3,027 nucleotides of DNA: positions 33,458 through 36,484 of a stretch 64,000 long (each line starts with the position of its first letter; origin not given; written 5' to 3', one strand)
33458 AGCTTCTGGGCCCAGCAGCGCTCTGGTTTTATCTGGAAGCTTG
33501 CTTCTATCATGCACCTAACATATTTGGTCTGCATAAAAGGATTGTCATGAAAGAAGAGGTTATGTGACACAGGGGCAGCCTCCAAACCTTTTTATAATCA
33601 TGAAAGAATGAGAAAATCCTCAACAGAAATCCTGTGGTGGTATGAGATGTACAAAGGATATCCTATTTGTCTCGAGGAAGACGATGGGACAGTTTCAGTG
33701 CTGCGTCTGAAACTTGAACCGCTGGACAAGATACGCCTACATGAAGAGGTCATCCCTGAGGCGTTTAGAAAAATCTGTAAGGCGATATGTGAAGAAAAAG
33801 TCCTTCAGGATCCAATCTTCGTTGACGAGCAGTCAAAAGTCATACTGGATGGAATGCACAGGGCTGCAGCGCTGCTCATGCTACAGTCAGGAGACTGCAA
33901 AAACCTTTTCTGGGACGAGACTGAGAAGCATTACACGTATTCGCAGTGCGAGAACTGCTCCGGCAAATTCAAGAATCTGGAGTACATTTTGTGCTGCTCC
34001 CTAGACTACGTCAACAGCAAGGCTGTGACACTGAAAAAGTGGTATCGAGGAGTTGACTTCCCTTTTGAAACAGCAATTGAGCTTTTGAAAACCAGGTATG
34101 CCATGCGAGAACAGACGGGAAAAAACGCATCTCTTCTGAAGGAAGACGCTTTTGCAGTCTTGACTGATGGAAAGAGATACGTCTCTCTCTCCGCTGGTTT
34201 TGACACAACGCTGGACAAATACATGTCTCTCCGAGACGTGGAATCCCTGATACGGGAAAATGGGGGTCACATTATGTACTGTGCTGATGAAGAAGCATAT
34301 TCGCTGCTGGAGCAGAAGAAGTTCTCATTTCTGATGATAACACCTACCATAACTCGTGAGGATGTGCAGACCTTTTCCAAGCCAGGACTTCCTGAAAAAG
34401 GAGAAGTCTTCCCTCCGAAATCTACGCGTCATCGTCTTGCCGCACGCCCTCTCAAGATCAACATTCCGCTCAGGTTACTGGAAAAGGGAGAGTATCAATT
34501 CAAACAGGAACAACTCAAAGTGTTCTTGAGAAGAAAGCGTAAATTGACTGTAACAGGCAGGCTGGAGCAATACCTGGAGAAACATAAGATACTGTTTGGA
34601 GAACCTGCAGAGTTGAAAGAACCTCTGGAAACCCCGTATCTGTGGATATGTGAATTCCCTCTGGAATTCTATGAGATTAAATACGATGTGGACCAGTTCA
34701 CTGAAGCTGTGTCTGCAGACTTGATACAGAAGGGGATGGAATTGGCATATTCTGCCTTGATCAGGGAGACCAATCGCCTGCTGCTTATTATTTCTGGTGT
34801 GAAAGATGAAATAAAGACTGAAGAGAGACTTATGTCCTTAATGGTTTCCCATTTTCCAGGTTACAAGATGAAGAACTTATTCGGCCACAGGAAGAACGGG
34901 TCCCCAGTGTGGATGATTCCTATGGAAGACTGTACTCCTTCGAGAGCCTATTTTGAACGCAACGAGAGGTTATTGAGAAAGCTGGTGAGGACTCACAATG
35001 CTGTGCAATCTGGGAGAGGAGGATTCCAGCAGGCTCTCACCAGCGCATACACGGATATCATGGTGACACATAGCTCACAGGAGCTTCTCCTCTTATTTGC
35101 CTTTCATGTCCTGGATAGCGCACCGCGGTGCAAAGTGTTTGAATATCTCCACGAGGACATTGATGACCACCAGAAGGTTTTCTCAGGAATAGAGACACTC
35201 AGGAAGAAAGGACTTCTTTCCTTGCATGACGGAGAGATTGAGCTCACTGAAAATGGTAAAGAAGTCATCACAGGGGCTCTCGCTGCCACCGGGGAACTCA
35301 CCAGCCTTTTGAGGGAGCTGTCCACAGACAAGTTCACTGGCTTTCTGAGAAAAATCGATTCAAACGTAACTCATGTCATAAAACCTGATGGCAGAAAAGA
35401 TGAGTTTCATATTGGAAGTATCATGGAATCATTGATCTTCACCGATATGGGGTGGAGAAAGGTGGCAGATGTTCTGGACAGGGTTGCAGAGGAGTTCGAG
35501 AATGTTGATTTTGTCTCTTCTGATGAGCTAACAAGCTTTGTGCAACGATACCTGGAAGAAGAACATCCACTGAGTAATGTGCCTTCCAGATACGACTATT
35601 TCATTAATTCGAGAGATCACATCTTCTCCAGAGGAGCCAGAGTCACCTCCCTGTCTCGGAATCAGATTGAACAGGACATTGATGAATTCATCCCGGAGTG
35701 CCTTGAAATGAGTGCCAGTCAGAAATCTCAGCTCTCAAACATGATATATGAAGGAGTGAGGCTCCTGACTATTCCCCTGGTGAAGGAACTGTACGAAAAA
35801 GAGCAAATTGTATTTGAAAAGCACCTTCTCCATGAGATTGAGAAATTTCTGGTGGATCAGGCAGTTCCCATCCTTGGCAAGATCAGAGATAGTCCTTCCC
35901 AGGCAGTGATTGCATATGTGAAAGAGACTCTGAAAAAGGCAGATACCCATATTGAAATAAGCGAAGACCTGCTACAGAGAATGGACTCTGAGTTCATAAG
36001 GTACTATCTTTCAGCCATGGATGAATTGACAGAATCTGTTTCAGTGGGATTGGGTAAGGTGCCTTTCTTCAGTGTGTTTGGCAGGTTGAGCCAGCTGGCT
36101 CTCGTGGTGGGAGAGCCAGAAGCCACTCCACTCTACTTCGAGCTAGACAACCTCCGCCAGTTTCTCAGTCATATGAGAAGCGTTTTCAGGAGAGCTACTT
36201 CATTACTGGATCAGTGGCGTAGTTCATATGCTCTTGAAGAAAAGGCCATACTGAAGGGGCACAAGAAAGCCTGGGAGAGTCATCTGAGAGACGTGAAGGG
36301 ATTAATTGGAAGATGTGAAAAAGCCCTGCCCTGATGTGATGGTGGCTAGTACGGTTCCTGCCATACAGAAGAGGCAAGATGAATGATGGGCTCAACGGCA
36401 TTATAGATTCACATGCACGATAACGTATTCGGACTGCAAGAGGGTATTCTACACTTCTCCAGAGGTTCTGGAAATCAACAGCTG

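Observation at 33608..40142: Candidate undescribed signalling module: ParB-fold/wHTH/ATP-cone protein + KaiC-like ATPase + FG-GAP receptor with DUF835 tail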

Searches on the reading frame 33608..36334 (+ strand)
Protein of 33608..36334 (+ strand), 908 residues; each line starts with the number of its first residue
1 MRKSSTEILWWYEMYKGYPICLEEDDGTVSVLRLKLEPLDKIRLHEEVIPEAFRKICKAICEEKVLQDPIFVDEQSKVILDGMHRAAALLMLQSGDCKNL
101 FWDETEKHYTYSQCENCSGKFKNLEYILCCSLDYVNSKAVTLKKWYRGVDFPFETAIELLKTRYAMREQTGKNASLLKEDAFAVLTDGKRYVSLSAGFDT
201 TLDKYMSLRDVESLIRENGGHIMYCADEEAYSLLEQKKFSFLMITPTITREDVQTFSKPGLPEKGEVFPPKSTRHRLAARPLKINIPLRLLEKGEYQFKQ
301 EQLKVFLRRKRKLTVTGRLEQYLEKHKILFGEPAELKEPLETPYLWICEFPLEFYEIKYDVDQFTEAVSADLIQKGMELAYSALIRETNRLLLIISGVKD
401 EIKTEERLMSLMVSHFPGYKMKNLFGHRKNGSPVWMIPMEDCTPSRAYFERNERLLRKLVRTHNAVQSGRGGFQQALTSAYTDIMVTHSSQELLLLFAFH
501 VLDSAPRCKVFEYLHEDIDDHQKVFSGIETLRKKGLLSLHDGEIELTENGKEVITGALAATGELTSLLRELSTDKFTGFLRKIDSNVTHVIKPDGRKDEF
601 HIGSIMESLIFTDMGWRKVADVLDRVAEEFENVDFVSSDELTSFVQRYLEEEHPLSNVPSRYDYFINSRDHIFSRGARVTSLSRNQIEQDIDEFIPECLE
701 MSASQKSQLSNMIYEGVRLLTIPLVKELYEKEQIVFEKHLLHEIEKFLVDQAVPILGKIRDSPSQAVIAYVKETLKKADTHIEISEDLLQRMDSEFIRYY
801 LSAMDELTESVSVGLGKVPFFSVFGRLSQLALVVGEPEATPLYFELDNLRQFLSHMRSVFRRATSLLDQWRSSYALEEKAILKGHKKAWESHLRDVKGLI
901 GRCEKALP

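Call 3: search_protein_families(library=pfam, proteins=[window:33608-36334:+], max_evalue=0.01)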
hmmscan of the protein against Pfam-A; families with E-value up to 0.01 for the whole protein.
window:33608-36334:+ (908 aa): 0 families

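Call 7: search_protein_families(library=pfam, proteins=[window:33608-36334:+], max_evalue=10)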
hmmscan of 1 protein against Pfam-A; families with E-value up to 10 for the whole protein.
window:33608-36334:+ (908 aa): 4 families
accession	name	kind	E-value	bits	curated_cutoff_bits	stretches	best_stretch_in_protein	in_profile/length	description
PF03477.21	ATP-cone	-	0.017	16.1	25.8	1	589-653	2-70/88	ATP cone domain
PF08672.17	ANAPC2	-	0.085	13.8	23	0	290-312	23-47/60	Anaphase promoting complex (APC) subunit 2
PF09821.14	AAA_assoc_C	-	0.095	13.7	27.6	1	514-558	7-48/119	C-terminal AAA-associated domain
PF06969.22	HemN_C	-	0.12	12.9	24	1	522-550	35-64/67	HemN C-terminal domain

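Call 8: search_protein_families(library=ncbifam, proteins=[window:33608-36334:+], max_evalue=0.1)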
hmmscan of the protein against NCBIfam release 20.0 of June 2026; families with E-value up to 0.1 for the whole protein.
window:33608-36334:+ (908 aa): 2 families
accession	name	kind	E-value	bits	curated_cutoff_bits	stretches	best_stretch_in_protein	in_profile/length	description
NF053625.1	SerKinSerKArch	equivalog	1.5e-13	50.5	380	2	127-290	83-242/244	ADP-dependent L-serine kinase SerK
NF033589.0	staphy_B_SbnI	equivalog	3.5e-09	36.4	350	2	33-93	7-70/254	bifunctional transcriptional regulator/O-phospho-L-serine synthase SbnI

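Call 9: search_solved_structures(query=window:33608-36334:+, max_evalue=10)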
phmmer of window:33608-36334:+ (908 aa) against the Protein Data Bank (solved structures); distinct sequences matched with E-value up to 10: 7.
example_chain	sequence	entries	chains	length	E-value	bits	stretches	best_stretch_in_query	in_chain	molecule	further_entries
5ujd_A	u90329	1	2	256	3.6e-06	28.8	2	34-91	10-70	Siderophore biosynthesis protein SbnI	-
6nr6_A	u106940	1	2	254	3.7e-06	28.8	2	34-91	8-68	Bifunctional transcriptional regulator/O-phospho-L-serine synthase SbnI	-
1vk1_A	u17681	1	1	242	6.5e-05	24.6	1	132-289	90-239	Conserved hypothetical protein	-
5uje_A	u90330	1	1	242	0.00013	23.7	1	33-102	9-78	SbnI protein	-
5x0b_A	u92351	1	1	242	0.00041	22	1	132-289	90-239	Free serine kinase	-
5x0j_A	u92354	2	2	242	0.00094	20.8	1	132-289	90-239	Free serine kinase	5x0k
5x0e_A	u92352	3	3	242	0.002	19.7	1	132-289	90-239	Free serine kinase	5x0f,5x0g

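Call 10: find_homologous_proteins(query=window:33608-36331:+, max_evalue=0.001)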
Query window:33608-36331:+ (908 aa): 25 proteins with E <= 0.001 among 8000 candidates.
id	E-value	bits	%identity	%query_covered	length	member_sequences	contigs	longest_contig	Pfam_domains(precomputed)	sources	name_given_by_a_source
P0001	0.0e+0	2022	100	99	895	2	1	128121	-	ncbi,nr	ncbi:MAG: hypothetical protein HXS51_05090 [Theionarchaea archaeon]|nr:hypothetical protein [Theiona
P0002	0.0e+0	1784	86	100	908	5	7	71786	-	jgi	jgi:hypothetical protein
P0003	0.0e+0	1754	86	99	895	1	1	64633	-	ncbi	ncbi:MAG: hypothetical protein WBA22_00545 [Candidatus Methanofastidiosia archaeon]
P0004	0.0e+0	1649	81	99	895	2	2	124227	-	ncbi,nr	ncbi:MAG: hypothetical protein HXS52_06710 [Theionarchaea archaeon]|nr:hypothetical protein [Theiona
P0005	0.0e+0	1639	83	95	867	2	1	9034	-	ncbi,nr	ncbi:MAG: hypothetical protein HXS40_01925, partial [Theionarchaea archaeon]|nr:hypothetical protein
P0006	0.0e+0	1353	67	98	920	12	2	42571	-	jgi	-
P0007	0.0e+0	1344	68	98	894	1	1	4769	-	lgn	-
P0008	0.0e+0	1311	66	98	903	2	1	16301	-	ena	-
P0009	0.0e+0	1291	65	98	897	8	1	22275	-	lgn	-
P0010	0.0e+0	1281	63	99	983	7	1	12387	-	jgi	-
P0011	0.0e+0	1271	64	98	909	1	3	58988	-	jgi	jgi:hypothetical protein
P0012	0.0e+0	1265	64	98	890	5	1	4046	-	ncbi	-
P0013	0.0e+0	1249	62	98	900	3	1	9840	-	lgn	-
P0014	0.0e+0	1246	63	98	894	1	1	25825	-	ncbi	-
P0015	0.0e+0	1210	62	98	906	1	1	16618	-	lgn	-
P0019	0.0e+0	1162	60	98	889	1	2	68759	-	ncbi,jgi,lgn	ncbi:MAG: hypothetical protein PVF58_08240 [Candidatus Methanofastidiosia archaeon]|jgi:hypothetical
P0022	0.0e+0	1105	56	98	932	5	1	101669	-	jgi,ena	-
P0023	0.0e+0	1103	57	98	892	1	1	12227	-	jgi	jgi:hypothetical protein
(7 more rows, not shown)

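Call 15: find_encoding_contigs(protein=P0022, flank=10000, max_places=2)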
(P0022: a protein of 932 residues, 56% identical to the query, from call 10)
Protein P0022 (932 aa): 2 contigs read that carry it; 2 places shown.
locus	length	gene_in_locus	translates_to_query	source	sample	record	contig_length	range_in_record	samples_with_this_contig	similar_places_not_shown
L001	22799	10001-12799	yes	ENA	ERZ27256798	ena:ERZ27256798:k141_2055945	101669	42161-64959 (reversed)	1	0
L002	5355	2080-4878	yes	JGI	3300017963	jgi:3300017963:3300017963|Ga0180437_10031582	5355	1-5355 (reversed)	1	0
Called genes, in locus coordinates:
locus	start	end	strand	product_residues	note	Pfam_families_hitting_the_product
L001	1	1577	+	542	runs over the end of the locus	PF05960:DUF885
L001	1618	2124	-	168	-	PF01661:Macro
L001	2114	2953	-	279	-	PF02737:3HCDH_N, PF03721:UDPG_MGDP_dh_N (weak), PF00725:3HCDH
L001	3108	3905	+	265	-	PF01944:SpoIIM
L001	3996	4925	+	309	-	PF03706:LPG_synthase_TM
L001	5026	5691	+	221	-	PF17645:Amdase, PF01177:Asp_Glu_race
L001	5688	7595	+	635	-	PF05378:Hydant_A_N, PF01968:Hydantoinase_A, PF19278:Hydant_A_C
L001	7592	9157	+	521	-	PF02538:Hydantoinase_B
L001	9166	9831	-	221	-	PF24280:HVO_A0563_N (weak), PF04967:HTH_10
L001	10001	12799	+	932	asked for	-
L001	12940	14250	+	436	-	PF00162:PGK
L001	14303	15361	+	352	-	PF13506:Glyco_transf_21, PF00535:Glycos_transf_2, PF10111:Glyco_tranf_2_2, PF13641:Glyco_tranf_2_3, PF13632:Glyco_trans_2_3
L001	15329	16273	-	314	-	PF04055:Radical_SAM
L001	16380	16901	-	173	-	PF00583:Acetyltransf_1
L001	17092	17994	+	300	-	-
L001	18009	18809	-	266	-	PF01040:UbiA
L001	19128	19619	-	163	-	PF02915:Rubrerythrin, PF09537:DUF2383 (faint)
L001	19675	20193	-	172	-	PF00210:Ferritin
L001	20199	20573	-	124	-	PF06397:Desulfoferrod_N, PF01880:Desulfoferrodox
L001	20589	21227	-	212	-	PF08534:Redoxin, PF00578:AhpC-TSA, PF10417:1-cysPrx_C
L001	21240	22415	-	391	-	PF00753:Lactamase_B (weak), PF19583:ODP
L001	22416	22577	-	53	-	PF00301:Rubredoxin, PF21349:RUBY_RBDX (faint)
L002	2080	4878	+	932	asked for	-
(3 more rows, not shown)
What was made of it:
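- PGK follows gene 1 in L001 (call 15).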

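Call 16: find_encoding_contigs(protein=P0019, flank=10000, max_places=2)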
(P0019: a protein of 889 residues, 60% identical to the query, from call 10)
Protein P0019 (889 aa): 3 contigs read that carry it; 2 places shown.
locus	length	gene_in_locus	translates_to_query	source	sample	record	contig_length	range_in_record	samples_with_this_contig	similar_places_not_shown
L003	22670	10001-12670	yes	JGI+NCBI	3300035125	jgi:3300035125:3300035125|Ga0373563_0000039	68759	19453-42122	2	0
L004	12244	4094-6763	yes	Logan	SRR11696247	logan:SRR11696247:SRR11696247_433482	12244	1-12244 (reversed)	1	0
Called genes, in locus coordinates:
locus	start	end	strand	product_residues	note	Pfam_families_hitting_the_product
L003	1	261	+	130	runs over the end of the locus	-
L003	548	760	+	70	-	PF05239:PRC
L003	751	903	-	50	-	-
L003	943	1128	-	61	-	-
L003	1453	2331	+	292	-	-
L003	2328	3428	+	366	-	PF04123:DUF373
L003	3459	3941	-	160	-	PF02926:THUMP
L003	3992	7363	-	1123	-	PF03833:PolC_DP2_N, PF24844:PolC_DP2_central, PF24846:PolC_DP2_cat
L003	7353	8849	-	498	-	PF01336:tRNA_anti-codon (weak), PF00149:Metallophos, PF04042:DNA_pol_E_B, PF12850:Metallophos_2 (faint)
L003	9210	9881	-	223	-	PF24280:HVO_A0563_N (weak), PF04967:HTH_10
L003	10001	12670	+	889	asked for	-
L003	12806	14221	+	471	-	PF07088:GvpD_P-loop, PF06745:ATPase, PF20440:GvpD_bR2 (weak)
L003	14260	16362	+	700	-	PF07719:TPR_2 (faint), PF05763:DUF835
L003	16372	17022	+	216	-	PF02568:ThiI, PF06508:QueC (faint)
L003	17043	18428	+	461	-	PF03853:YjeF_N, PF01256:Carb_kinase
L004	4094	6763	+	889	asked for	-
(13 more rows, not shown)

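Call 17: find_encoding_contigs(protein=P0011, flank=10000, max_places=2)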
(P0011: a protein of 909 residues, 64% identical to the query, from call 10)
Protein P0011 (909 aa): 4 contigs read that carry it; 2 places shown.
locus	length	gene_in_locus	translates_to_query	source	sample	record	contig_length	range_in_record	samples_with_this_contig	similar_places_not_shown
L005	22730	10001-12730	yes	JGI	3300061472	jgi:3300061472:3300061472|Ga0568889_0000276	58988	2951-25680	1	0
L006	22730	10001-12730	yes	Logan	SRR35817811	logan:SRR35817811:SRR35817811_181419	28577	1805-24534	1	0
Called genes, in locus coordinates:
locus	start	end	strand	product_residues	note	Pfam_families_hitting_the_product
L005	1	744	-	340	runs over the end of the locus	PF04087:DUF389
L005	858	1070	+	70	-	PF05239:PRC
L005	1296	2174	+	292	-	-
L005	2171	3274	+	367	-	PF04123:DUF373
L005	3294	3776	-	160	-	PF02926:THUMP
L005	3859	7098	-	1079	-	PF03833:PolC_DP2_N, PF24844:PolC_DP2_central, PF24846:PolC_DP2_cat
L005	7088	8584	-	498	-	PF01336:tRNA_anti-codon (faint), PF12850:Metallophos_2 (faint), PF00149:Metallophos, PF04042:DNA_pol_E_B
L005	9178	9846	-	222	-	PF24280:HVO_A0563_N (weak), PF04967:HTH_10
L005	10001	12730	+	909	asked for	-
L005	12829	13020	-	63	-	-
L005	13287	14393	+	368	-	-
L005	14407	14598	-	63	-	-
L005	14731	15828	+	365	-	-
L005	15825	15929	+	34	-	-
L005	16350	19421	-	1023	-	PF13424:TPR_12, PF13424:TPR_12, PF17874:TPR_MalT (weak), PF00515:TPR_1 (weak), PF07719:TPR_2 (weak), PF13424:TPR_12, PF13424:TPR_12, PF12770:CHAT, +16 more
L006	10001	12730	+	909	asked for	-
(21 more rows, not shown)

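Call 18: find_related_loci(query=A1, collection=genome_contigs, flank=10000)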
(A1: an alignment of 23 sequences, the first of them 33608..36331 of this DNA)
Query A1 (908 aa) in genome_contigs; peptide patterns used: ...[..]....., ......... (x = any residue, [..] = any of these).
599 stretches matched a pattern (row limit reached: there are more); 9 encode a relative of the query (tblastn E <= 1e-3); 9 distinct loci.
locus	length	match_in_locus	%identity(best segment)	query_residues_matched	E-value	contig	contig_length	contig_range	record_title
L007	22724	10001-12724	81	1-908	0e+0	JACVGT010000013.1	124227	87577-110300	MAG: Theionarchaea archaeon isolate SZ_20-22.3 SZ_20-22.3_bin20-22.3_009, whole genome shotgun sequence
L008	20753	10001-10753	32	31-319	2e-31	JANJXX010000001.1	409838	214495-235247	MAG: Crenarchaeota archaeon isolate JZ-1.bin_83 NODE_1_length_409838_cov_2.42904, whole genome shotgun sequence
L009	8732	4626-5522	27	31-318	7e-24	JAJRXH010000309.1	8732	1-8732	MAG: archaeon isolate Dive96_bin3.136 k141_2377222, whole genome shotgun sequence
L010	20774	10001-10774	24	19-322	7e-22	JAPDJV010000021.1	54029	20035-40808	MAG: Thermoproteota archaeon isolate S9B2_HD70 c_000000000209, whole genome shotgun sequence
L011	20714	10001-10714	28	32-305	5e-21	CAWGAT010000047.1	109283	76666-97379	MAG: Candidatus Bathyarchaeota archaeon isolate MFD04408.bin.2.76 genome assembly, contig: contig_88017, whole genome sh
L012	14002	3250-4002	28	38-331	9e-20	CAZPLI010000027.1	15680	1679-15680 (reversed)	MAG TPA_asm: uncultured Thermofilaceae archaeon isolate SRP141552_co1_50 genome assembly, contig: NODE_1606_length_15680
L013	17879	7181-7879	26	32-300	2e-18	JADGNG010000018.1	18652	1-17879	Candidatus Bathyarchaeota archaeon isolate Chersky_747 k127_2425997, whole genome shotgun sequence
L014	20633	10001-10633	26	36-293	1e-11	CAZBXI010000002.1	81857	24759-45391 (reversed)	MAG TPA_asm: uncultured Desulfurococcales archaeon isolate binchicken_co6_532 genome assembly, contig: NODE_101_length_8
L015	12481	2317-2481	40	35-89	1e-7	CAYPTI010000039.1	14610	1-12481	MAG TPA_asm: uncultured bacterium isolate binchicken_co207_98 genome assembly, contig: NODE_4145_length_14610_cov_11.409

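Call 21: find_related_loci(query=A1, collection=metagenome_contigs, flank=10000)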
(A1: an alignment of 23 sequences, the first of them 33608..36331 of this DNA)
Query A1 (908 aa) in metagenome_contigs; peptide patterns used: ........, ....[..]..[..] (x = any residue, [..] = any of these).
431 stretches matched a pattern; 283 encode a relative of the query (tblastn E <= 1e-3); the best 80 are kept; 80 distinct loci.
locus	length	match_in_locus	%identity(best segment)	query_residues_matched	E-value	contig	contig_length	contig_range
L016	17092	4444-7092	67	14-900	0e+0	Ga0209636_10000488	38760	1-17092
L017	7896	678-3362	66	14-902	0e+0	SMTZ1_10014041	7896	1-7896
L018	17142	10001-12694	62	14-907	0e+0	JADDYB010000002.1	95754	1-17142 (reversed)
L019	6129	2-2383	66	111-907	0e+0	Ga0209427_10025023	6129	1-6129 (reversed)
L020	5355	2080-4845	56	14-901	0e+0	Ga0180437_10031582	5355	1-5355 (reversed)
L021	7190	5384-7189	71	14-620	0e+0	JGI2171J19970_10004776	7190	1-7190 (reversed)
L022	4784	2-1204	59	507-907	1e-152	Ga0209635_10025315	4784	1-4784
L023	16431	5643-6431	29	31-329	7e-29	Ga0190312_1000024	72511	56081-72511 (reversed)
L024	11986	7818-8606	29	31-329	8e-28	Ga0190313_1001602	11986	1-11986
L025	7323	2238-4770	29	38-874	9e-23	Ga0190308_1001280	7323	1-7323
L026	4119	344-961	30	38-291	9e-21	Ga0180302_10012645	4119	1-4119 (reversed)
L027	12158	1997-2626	29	34-291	2e-20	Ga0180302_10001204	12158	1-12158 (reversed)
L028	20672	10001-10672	27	11-291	6e-20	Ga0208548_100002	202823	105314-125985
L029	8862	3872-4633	26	31-334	7e-20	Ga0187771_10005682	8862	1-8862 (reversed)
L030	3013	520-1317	28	12-318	1e-19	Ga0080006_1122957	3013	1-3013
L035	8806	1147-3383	27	44-721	3e-18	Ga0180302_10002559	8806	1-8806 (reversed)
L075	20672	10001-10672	28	39-292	6e-20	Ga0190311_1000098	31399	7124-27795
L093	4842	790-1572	23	32-320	3e-15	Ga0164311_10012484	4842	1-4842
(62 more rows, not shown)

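Call 24: search_protein_representatives(alignment_id=A1)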
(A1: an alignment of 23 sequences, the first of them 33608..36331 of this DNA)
Query: 23 sequences, 892 profile positions. Proteins with E-value up to 0.001 (for the whole library): 555; up to 1e-10: 251; up to 1e-30: 7. The best 150 are listed.
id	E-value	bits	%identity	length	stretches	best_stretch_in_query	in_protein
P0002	0.0e+00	1631.2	-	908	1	1-890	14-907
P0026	1.0e-43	165.9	-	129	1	762-891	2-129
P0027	1.2e-34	136.0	-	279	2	103-309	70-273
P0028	3.6e-34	134.3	-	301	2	110-308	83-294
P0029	9.1e-34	133.0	-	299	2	109-303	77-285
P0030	1.6e-32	128.9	-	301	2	113-313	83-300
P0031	1.9e-31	125.4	-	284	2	113-281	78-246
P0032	1.3e-30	122.6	-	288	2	113-300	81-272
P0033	2.0e-30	121.9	-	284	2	114-294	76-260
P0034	3.2e-30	121.3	-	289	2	115-290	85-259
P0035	3.1e-29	118.0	-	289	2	111-300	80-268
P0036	6.8e-29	116.9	-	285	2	110-303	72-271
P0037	1.8e-28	115.5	-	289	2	113-293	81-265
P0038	2.5e-28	115.0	-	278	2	108-309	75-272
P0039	4.3e-28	114.3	-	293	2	17-79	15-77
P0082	2.4e-23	98.5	-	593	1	458-863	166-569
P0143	6.4e-19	83.9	-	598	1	503-854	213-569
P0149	2.8e-18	81.8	-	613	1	509-759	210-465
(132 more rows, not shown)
